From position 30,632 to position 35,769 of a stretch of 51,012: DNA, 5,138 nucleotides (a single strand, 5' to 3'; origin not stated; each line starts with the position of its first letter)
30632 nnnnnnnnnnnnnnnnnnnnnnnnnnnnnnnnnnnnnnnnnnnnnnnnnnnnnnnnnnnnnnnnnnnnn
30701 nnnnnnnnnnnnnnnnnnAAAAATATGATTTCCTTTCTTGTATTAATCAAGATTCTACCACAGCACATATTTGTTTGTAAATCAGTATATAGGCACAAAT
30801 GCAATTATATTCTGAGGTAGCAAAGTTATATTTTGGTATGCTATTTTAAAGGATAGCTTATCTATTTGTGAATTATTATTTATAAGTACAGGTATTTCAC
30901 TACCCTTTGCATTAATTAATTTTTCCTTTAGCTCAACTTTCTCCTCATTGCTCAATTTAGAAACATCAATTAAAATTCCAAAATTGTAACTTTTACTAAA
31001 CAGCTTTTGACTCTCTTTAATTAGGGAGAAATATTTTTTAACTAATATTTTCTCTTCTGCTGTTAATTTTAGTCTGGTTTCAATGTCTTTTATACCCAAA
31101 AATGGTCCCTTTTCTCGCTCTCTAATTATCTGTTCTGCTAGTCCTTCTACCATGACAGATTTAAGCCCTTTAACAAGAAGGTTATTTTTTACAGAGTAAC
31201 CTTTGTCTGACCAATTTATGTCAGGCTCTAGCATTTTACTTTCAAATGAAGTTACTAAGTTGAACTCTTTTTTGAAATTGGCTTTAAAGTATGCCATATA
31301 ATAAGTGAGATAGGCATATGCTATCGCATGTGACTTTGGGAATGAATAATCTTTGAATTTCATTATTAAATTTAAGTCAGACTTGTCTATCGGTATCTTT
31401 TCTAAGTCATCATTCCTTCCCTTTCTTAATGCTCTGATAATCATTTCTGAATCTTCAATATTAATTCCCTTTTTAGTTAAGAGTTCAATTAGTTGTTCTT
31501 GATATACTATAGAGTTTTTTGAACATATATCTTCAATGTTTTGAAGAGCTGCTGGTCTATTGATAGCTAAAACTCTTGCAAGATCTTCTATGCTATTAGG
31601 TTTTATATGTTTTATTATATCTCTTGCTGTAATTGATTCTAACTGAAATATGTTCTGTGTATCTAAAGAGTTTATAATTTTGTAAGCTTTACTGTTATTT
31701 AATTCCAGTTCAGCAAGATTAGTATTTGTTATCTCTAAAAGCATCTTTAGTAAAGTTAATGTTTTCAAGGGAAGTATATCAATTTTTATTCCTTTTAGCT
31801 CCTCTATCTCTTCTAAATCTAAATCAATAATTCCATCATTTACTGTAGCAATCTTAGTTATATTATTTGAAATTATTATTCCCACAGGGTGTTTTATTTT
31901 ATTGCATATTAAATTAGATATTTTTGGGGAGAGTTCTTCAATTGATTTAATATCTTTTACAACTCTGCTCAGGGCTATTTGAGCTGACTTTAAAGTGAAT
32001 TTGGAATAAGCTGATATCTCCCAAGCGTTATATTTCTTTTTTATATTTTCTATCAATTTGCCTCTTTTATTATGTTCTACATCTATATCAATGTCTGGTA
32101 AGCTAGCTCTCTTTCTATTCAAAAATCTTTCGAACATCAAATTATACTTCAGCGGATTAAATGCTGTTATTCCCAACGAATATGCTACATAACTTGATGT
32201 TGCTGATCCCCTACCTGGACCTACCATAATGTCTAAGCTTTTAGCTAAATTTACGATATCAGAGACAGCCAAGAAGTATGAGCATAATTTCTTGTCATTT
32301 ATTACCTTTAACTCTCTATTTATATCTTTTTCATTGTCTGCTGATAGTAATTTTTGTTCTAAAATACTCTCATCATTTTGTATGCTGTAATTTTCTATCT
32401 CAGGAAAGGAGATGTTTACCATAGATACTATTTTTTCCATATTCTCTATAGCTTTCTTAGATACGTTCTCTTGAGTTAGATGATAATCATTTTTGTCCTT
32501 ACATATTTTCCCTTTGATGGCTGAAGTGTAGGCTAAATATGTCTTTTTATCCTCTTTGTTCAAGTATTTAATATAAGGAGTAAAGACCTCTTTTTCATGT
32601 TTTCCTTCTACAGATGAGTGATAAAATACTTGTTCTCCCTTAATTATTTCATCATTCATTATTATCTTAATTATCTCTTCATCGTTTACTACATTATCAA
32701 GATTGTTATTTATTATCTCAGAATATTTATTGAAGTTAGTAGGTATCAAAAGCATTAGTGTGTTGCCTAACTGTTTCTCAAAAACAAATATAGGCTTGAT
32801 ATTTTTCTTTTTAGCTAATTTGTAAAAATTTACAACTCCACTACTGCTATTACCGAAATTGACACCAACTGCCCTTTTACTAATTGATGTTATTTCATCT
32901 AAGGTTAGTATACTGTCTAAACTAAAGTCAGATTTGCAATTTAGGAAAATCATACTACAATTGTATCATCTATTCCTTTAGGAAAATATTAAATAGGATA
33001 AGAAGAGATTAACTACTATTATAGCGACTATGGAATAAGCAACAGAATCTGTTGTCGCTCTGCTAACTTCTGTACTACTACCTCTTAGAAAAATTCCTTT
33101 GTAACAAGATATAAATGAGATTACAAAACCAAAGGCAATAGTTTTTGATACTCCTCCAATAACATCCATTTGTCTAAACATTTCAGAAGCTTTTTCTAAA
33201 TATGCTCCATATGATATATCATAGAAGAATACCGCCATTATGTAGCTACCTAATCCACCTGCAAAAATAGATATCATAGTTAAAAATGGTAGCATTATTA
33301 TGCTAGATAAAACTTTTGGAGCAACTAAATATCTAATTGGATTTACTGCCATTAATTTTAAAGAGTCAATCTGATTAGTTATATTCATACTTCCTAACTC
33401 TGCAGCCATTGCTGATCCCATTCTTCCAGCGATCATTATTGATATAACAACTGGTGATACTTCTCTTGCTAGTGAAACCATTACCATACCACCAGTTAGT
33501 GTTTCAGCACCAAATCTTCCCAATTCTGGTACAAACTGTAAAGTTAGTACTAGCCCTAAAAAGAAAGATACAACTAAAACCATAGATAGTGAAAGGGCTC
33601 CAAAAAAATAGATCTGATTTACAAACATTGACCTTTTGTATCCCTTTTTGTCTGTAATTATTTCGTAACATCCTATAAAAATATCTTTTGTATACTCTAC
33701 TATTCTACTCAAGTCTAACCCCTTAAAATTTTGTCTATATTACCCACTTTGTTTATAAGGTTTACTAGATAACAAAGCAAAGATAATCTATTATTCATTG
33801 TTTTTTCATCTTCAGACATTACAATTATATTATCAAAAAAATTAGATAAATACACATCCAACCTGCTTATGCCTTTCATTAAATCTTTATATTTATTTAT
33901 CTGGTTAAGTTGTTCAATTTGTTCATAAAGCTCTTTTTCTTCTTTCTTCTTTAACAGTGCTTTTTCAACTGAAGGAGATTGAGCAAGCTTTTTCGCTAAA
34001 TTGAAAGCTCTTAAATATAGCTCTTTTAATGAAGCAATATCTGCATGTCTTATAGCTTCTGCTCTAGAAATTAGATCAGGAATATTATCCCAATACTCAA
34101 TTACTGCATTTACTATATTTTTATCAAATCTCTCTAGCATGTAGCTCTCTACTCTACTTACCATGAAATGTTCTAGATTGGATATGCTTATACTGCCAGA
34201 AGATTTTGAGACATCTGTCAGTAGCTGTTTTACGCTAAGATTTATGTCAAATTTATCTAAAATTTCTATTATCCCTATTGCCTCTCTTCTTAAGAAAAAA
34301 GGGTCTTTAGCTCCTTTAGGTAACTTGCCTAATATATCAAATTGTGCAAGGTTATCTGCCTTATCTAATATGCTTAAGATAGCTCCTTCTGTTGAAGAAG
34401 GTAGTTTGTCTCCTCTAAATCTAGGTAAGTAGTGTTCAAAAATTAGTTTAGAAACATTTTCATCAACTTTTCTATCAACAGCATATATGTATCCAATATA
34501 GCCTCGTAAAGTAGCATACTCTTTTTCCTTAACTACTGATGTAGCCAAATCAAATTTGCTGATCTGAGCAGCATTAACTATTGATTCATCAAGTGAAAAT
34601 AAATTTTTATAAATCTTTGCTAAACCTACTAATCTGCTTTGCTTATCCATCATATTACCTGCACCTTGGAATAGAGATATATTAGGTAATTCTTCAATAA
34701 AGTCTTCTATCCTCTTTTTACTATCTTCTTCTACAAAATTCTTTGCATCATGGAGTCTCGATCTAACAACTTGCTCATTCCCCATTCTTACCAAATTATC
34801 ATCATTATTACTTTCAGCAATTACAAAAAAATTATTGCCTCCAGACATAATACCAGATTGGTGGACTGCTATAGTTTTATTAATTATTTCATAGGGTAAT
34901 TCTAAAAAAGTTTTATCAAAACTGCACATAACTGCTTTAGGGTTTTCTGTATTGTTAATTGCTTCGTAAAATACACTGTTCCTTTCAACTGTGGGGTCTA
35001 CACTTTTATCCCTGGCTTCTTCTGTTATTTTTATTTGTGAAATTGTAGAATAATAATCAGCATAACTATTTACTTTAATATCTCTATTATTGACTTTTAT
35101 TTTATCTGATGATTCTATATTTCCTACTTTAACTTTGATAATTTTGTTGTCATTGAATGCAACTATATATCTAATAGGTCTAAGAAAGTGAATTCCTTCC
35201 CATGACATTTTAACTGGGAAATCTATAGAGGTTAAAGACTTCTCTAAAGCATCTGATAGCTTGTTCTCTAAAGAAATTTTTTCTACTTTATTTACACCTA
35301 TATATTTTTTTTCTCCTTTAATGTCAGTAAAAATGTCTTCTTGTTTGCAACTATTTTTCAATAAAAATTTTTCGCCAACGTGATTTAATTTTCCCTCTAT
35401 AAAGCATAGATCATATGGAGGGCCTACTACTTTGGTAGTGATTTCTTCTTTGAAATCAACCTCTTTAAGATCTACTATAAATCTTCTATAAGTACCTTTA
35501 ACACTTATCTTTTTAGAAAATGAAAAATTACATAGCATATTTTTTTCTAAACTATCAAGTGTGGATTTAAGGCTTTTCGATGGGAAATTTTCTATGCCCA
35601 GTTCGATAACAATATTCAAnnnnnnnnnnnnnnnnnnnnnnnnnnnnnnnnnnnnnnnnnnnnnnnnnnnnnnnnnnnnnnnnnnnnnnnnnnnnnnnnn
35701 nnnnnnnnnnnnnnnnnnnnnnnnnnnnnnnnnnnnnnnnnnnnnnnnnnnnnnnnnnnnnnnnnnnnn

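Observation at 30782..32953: Miniaturised DnaE (723 aa) with an intact catalytic core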

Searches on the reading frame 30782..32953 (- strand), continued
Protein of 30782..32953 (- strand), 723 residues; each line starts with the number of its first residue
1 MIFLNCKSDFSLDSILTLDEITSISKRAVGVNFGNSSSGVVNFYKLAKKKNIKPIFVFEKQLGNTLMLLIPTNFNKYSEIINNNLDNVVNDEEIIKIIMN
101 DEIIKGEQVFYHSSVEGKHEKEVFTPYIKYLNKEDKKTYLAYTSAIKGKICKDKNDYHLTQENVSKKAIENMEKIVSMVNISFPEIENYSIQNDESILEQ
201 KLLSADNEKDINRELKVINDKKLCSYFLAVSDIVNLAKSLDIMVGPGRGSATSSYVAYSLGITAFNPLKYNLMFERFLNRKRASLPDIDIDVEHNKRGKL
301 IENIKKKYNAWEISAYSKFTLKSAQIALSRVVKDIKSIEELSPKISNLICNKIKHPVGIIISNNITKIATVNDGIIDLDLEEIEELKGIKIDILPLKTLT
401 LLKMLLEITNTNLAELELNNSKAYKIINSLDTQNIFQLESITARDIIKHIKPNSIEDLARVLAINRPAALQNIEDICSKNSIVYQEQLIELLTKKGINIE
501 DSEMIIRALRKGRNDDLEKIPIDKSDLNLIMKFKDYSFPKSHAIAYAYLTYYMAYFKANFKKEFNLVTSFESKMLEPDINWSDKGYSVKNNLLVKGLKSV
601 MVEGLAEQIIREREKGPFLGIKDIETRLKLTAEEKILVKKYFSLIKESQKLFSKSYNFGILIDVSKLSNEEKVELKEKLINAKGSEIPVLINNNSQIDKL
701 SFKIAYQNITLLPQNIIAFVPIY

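Call 55: search_protein_representatives(alignment_id=A2)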
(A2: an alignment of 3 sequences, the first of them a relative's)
Query: 3 sequences, 733 profile positions. Proteins with E-value up to 0.001 (for the whole library): 25483; up to 1e-10: 16241; up to 1e-30: 7006. The best 150 are listed.
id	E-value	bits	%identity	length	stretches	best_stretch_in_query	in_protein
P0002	0.0e+00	1266.3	-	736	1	1-733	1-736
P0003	0.0e+00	1209.4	-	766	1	1-733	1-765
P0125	4.7e-180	616.9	-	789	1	2-715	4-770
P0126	2.6e-170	584.7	-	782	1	4-733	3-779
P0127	5.2e-105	368.8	-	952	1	2-641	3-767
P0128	1.3e-103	364.2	-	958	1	2-637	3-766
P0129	2.8e-91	323.5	-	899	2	2-648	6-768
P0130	1.4e-85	304.6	-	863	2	23-326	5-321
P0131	1.4e-85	304.6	-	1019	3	64-357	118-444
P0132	1.5e-85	304.5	-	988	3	72-326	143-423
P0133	1.8e-85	304.3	-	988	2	215-640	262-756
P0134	2.4e-85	303.9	-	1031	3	114-324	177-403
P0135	5.7e-85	302.6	-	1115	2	2-340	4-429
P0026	8.5e-85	302.0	-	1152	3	108-344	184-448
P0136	1.1e-84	301.6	-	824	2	203-674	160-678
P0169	1.6e-78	281.3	-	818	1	6-636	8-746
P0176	9.3e-78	278.7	-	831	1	212-620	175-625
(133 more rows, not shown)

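Call 77: find_related_loci(query=P0176, collection=genome_contigs, flank=500)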
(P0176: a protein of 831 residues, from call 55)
Query P0176 (831 aa) in genome_contigs; peptide patterns used: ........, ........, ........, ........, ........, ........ (x = any residue, [..] = any of these).
166 stretches matched a pattern, but none encodes a relative of the query by tblastn (E <= 1e-3).

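Call 78: find_related_loci(query=P0169, collection=genome_contigs, flank=500)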
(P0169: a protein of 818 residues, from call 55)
Query P0169 (818 aa) in genome_contigs; peptide patterns used: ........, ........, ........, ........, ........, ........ (x = any residue, [..] = any of these).
60 stretches matched a pattern; 13 encode a relative of the query (tblastn E <= 1e-3); 13 distinct loci.
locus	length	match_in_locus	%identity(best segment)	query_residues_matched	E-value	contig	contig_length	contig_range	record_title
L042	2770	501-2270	44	186-769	6e-137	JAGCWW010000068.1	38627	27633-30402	MAG: Acholeplasmatales bacterium isolate RGIG10196 Yak_Rumen-5__c1832198, whole genome shotgun sequence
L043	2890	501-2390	36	178-783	5e-131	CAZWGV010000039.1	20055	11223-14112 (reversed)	MAG TPA_asm: uncultured Coriobacteriaceae bacterium isolate SRP257756_co1_55 genome assembly, contig: NODE_2163_length_2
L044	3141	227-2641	33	7-768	2e-127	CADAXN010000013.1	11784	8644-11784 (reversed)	MAG: uncultured Ureaplasma sp. isolate RUG13716 genome assembly, contig: RUG13716_asm_13, whole genome shotgun sequence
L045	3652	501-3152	40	8-779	3e-123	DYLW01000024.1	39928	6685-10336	MAG TPA_asm: Leptospira biflexa isolate SulCav_AS07-7_3_45_27 SulCav_AS07_7_898_length_39928_cov_15_078725, whole genome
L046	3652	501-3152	39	8-779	7e-123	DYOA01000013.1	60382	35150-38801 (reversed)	MAG TPA_asm: Leptospira biflexa isolate SulCav_GS09_5_2_45_65 SulCav_GS09_5_479_length_60382_cov_35_504268, whole genome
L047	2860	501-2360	39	191-790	2e-120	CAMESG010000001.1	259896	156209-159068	MAG: uncultured Mollicutes bacterium isolate SRR11489785_bin.2_metaWRAP_v1.3_MAG genome assembly, contig: ERZ11466792.5,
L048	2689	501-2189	40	231-766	2e-120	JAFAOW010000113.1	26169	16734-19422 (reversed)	MAG: Acidobacteriota bacterium isolate CP_BM_ER_22 BM_ER_k147_5989139, whole genome shotgun sequence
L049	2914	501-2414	37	164-779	1e-117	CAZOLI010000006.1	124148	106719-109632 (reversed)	MAG TPA_asm: uncultured Planctomycetia bacterium isolate SRP185896_co1_20 genome assembly, contig: NODE_18_length_124148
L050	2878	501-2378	37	177-779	5e-117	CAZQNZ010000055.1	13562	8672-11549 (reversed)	MAG TPA_asm: uncultured Planctomycetia bacterium isolate SRP185896_co2_331 genome assembly, contig: NODE_4395_length_135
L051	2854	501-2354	37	184-779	1e-115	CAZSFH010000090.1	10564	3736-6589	MAG TPA_asm: uncultured Planctomycetia bacterium isolate SRP185896_co1_335 genome assembly, contig: NODE_4940_length_105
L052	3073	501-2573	34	111-779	4e-115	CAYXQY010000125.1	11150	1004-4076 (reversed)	MAG TPA_asm: uncultured Planctomycetia bacterium isolate SRP185896_co2_377 genome assembly, contig: NODE_6521_length_111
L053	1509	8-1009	40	490-814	6e-67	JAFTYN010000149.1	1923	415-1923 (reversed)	MAG: Bacilli bacterium isolate RGIG4266 Roe_deer_Colon.Co__c2290783, whole genome shotgun sequence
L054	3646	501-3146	37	8-778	4e-109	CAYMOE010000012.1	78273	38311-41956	MAG TPA_asm: uncultured Pirellulales bacterium isolate binchicken_co173_503 genome assembly, contig: NODE_1075_length_78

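Call 81: find_related_loci(query=P0016, collection=genome_contigs, flank=300)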
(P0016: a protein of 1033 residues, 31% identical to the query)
Query P0016 (1033 aa) in genome_contigs; peptide patterns used: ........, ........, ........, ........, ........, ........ (x = any residue, [..] = any of these).
600 stretches matched a pattern (row limit reached: there are more); 590 encode a relative of the query (tblastn E <= 1e-3); the best 80 are kept; 80 distinct loci.
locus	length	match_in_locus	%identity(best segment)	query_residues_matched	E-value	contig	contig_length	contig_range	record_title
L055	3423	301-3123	39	4-926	0e+0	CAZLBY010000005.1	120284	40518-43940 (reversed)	MAG TPA_asm: uncultured Caldisericales bacterium isolate SRP178699_co1_332 genome assembly, contig: NODE_75_length_12028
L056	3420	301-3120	38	4-911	0e+0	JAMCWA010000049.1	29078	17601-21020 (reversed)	MAG: Bacillota bacterium isolate FK_Sedi_B_Bin.70 NODE_4946_length_29078_cov_2.62214, whole genome shotgun sequence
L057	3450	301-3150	39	1-899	0e+0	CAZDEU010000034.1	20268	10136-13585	MAG TPA_asm: uncultured Bacteroidales bacterium isolate SRP263991_co4_156 genome assembly, contig: NODE_3604_length_2026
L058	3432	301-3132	38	4-904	0e+0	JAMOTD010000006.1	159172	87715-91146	MAG: Desulfurobacteriaceae bacterium isolate 4571-419_metabat1_scaf2bin.009 4571-419_scaffold_15_c1, whole genome shotgu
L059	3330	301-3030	38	1-882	0e+0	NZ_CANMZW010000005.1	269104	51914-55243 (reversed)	Uncultured Brevibacillus sp. isolate S4Y-50-3Z.fasta NODE_5, whole genome shotgun sequence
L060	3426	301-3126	39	4-911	0e+0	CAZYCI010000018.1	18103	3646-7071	MAG TPA_asm: uncultured Thermotogae bacterium isolate binchicken_co77_115 genome assembly, contig: NODE_3719_length_1810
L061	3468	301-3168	38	3-925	0e+0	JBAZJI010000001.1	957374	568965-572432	MAG: Candidatus Paceibacterota bacterium isolate SO_2017_LW4_116 scaffold_5_c1_LW137-91_2017, whole genome shotgun seque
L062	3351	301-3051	38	1-886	0e+0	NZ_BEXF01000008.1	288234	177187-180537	Brevibacillus reuszeri strain NIT02 contig8, whole genome shotgun sequence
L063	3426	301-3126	38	4-911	0e+0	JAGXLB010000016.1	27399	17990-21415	Candidatus Bipolaricaulota bacterium isolate GSL_GSL3510_5 NODE_179_length_27399_cov_9.73486, whole genome shotgun seque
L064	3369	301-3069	39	1-904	0e+0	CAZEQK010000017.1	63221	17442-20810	MAG TPA_asm: uncultured Bacillaceae bacterium isolate SRP323688_co1_29 genome assembly, contig: NODE_902_length_63221_co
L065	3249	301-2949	39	1-845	0e+0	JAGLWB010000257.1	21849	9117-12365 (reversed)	MAG: Bacteroidales bacterium isolate RS_12_1 ZL285.bin.1.fa_257, whole genome shotgun sequence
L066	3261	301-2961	37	1-866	0e+0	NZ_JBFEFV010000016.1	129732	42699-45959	Brevibacillus sp. 179-C8.1 HS NODE_16_length_129732_cov_167.303899, whole genome shotgun sequence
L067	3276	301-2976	38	4-874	0e+0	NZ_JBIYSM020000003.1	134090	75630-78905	Brevibacillus sp. H7 H7_scaffold3, whole genome shotgun sequence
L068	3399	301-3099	38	1-912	0e+0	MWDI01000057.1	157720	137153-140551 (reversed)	MAG: Firmicutes bacterium ADurb.Bin146 BWX97_contig000057, whole genome shotgun sequence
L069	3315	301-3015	36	1-869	0e+0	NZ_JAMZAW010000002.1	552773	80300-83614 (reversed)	Paenibacillus tyrfis strain Q-3-15 2, whole genome shotgun sequence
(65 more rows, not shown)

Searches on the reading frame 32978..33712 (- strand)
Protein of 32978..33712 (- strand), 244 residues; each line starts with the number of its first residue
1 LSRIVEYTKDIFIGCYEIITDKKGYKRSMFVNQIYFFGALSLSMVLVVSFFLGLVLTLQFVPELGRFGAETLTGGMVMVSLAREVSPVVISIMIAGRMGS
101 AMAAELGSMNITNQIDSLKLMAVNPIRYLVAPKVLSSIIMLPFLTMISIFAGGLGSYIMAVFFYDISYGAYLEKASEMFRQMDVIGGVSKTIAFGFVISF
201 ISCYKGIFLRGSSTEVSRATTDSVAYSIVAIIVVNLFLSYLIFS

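Call 27: search_protein_families(library=pfam, proteins=[window:32978-33712:-], max_evalue=0.001)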
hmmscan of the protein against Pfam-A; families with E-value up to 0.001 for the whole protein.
window:32978-33712:- (244 aa): 1 family
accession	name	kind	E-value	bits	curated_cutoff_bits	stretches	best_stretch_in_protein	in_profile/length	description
PF02405.21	MlaE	-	3.8e-70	236.2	22.5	1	30-240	1-211/212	Permease MlaE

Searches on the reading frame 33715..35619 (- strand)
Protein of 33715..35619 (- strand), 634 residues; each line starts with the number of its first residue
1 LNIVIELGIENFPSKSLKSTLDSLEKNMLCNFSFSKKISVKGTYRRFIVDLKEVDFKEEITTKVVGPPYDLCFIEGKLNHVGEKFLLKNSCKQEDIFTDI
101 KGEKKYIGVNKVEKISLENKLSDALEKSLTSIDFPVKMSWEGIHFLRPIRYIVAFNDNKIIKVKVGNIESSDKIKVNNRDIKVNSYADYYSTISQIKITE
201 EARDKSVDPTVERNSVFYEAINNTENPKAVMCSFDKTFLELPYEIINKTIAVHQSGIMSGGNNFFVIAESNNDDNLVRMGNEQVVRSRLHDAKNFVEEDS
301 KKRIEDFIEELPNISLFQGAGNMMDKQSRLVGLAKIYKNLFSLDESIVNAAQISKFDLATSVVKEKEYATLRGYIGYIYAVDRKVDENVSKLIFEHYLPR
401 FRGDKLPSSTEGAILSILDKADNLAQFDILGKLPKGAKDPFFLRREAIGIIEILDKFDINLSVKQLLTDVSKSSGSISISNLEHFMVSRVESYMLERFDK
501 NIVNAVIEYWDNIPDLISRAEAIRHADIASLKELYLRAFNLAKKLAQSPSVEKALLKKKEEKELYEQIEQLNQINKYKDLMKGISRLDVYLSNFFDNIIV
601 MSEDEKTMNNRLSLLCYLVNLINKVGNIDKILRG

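Call 27: search_protein_families(library=pfam, proteins=[window:33715-35619:-], max_evalue=0.001)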
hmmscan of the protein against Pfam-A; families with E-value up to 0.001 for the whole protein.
window:33715-35619:- (634 aa): 2 families
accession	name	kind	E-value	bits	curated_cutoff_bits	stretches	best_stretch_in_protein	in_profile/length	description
PF02092.22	tRNA_synt_2f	-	6.4e-99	332.7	29.2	1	4-507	2-535/536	Glycyl-tRNA synthetase beta subunit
PF05746.21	DALR_1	-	0.00019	21.9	22.3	1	535-623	5-103/117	DALR anticodon binding domain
